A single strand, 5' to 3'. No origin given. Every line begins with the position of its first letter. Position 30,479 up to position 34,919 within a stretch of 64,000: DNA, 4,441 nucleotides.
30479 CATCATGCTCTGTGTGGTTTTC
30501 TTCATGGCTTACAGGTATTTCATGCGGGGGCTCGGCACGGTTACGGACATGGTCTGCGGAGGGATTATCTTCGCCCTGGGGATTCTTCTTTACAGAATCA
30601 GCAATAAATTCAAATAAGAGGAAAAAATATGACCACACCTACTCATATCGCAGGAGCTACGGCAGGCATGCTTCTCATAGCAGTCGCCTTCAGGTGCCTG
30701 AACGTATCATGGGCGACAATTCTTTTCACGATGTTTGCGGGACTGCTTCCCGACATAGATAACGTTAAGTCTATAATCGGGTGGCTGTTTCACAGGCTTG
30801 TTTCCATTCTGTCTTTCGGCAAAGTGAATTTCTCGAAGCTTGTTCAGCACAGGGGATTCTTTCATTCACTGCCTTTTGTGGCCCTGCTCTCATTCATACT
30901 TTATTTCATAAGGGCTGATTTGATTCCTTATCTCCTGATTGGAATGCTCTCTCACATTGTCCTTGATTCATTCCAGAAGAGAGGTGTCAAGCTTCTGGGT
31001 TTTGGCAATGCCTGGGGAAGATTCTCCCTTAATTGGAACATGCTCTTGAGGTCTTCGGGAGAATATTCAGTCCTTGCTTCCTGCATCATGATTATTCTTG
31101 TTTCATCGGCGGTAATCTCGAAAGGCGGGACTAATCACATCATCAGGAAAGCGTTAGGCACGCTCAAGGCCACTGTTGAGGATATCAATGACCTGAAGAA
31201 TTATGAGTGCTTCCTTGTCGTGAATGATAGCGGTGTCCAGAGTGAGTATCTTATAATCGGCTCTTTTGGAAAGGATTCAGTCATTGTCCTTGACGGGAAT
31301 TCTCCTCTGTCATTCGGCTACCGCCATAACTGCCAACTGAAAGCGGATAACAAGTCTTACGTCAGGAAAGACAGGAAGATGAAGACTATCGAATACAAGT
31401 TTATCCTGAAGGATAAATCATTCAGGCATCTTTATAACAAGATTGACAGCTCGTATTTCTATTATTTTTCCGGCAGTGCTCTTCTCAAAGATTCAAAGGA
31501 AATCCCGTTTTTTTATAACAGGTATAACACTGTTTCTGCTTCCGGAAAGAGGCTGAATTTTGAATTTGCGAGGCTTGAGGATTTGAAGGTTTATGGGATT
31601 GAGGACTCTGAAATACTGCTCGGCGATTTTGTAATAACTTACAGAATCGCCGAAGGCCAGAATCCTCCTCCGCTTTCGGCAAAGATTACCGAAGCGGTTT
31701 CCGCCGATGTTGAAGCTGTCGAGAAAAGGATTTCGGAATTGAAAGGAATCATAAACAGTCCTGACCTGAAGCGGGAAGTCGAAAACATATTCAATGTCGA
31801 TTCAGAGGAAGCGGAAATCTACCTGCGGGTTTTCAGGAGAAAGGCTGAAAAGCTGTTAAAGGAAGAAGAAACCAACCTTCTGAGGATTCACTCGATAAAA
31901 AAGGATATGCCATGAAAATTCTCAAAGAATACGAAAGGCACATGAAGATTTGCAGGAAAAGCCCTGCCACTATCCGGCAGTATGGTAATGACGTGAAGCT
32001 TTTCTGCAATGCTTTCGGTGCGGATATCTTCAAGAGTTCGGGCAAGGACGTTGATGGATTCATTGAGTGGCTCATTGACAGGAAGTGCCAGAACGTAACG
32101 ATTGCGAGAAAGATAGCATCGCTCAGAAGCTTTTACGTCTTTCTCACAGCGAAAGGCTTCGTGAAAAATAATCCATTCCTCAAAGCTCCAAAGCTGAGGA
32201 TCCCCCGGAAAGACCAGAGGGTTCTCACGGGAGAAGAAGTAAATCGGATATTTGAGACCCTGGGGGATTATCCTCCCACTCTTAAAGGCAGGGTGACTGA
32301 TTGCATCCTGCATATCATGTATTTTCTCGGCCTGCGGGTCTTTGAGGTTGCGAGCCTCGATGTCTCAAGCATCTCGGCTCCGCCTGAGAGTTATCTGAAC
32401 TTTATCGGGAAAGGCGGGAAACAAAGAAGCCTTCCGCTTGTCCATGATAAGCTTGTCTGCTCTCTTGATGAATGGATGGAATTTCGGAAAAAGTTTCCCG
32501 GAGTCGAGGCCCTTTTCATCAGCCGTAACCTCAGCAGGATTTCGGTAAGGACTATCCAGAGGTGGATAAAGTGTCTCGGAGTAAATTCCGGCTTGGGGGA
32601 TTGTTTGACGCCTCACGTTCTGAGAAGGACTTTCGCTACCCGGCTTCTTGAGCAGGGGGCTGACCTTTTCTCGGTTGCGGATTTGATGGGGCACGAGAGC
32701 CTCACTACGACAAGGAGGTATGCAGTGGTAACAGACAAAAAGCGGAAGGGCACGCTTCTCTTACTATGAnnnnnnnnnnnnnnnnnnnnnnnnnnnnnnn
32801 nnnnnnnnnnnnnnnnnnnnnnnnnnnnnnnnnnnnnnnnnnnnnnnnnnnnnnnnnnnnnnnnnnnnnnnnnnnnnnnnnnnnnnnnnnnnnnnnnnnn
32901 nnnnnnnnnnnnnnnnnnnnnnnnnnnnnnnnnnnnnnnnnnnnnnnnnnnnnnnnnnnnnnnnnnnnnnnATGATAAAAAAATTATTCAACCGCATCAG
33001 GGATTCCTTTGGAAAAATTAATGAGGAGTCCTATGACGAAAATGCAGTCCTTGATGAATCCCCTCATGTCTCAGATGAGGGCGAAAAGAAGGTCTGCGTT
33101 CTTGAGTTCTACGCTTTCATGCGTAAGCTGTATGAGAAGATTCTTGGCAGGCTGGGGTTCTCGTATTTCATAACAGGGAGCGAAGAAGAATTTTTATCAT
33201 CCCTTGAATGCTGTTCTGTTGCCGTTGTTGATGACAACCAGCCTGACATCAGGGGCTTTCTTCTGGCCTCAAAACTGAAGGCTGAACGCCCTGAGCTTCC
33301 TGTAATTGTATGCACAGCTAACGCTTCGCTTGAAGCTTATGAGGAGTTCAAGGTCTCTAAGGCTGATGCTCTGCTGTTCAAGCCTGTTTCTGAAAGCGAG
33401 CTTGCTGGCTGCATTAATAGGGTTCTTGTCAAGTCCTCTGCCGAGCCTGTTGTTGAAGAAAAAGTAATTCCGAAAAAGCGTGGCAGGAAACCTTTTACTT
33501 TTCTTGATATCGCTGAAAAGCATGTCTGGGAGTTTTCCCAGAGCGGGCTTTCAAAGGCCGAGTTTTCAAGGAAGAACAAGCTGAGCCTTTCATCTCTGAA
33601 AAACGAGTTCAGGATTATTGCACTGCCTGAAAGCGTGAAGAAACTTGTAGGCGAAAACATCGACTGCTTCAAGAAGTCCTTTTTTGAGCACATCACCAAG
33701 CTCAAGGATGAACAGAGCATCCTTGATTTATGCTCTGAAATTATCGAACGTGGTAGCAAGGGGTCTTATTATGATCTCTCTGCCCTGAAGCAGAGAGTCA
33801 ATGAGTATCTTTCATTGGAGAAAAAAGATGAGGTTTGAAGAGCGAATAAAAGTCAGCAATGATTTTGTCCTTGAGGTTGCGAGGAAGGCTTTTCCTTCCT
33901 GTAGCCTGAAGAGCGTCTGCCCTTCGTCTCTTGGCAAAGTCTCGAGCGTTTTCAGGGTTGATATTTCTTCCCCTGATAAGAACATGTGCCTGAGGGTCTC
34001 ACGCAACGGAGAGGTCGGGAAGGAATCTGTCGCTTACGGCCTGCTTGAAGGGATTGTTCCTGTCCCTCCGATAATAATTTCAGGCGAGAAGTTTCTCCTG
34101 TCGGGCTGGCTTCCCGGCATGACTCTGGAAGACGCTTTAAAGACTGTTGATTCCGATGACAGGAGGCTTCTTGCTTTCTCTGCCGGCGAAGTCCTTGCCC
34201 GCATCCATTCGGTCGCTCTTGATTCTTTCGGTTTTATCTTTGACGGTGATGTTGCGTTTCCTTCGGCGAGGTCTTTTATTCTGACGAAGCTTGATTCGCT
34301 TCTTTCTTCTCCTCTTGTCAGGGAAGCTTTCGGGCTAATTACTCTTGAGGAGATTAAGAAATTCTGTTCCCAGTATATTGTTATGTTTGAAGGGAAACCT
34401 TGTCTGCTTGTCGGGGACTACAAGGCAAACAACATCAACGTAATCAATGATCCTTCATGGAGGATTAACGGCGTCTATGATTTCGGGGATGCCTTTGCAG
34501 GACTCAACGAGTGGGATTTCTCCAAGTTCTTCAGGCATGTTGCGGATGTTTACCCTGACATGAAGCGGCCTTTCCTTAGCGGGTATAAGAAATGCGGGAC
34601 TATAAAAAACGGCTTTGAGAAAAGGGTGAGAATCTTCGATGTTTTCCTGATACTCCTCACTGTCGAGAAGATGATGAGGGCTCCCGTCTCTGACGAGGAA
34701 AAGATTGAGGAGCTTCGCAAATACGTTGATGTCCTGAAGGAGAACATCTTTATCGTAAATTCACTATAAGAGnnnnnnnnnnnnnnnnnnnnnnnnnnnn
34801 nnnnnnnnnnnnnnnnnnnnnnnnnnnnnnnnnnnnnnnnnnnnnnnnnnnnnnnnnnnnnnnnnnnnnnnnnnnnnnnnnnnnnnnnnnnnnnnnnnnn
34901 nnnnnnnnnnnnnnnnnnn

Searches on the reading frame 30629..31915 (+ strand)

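Call 26: search_protein_families(library=pfam, proteins=[window:30629-31915:+], max_evalue=0.001)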
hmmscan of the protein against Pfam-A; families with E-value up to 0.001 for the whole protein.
window:30629-31915:+ (428 aa): 1 family
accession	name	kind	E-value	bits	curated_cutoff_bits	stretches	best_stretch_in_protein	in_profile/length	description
PF04307.19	YdjM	-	1.6e-22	80.3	29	1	1-123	1-116/176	YdjM inner membrane protein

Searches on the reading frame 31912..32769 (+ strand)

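Call 26: search_protein_families(library=pfam, proteins=[window:31912-32769:+], max_evalue=0.001)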
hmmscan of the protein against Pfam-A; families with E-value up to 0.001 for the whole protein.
window:31912-32769:+ (285 aa): 3 families
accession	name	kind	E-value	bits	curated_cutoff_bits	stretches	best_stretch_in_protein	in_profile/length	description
PF00589.27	Phage_integrase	-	5.5e-32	111.3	27.1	1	104-275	2-170/172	Phage integrase family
PF02899.23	Phage_int_SAM_1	-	2e-13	50.9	22.3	1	4-82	1-83/83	Phage integrase, N-terminal SAM-like domain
PF13495.12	Phage_int_SAM_4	-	1.2e-06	29.2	27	1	4-75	2-75/85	Phage integrase, N-terminal SAM-like domain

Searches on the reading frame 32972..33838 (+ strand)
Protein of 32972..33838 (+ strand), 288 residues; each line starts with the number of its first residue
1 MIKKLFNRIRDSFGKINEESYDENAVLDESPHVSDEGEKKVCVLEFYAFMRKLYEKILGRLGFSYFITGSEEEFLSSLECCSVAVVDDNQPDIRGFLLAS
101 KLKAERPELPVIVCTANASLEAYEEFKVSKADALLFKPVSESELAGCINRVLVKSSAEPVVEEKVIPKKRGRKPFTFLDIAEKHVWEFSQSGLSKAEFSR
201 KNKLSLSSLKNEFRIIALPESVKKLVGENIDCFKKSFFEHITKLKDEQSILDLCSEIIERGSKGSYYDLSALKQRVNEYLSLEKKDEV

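Call 26: search_protein_families(library=pfam, proteins=[window:32972-33838:+], max_evalue=0.001)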
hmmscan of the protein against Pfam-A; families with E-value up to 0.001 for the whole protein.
window:32972-33838:+ (288 aa): 1 family
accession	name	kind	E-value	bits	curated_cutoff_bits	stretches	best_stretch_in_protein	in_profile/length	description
PF00072.30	Response_reg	-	1.3e-09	38.6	30.2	1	49-145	9-107/111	Response regulator receiver domain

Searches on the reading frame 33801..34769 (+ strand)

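Call 26: search_protein_families(library=pfam, proteins=[window:33801-34769:+], max_evalue=0.001)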
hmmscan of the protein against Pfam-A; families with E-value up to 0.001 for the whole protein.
window:33801-34769:+ (322 aa): 2 families
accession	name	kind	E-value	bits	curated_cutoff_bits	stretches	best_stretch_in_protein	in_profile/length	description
PF01636.29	APH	-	5.5e-12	46.4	23.2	1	83-246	48-212/239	Phosphotransferase enzyme family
PF03881.20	Fructosamin_kin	-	2.7e-05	24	22.4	1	189-288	177-267/288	Fructosamine kinase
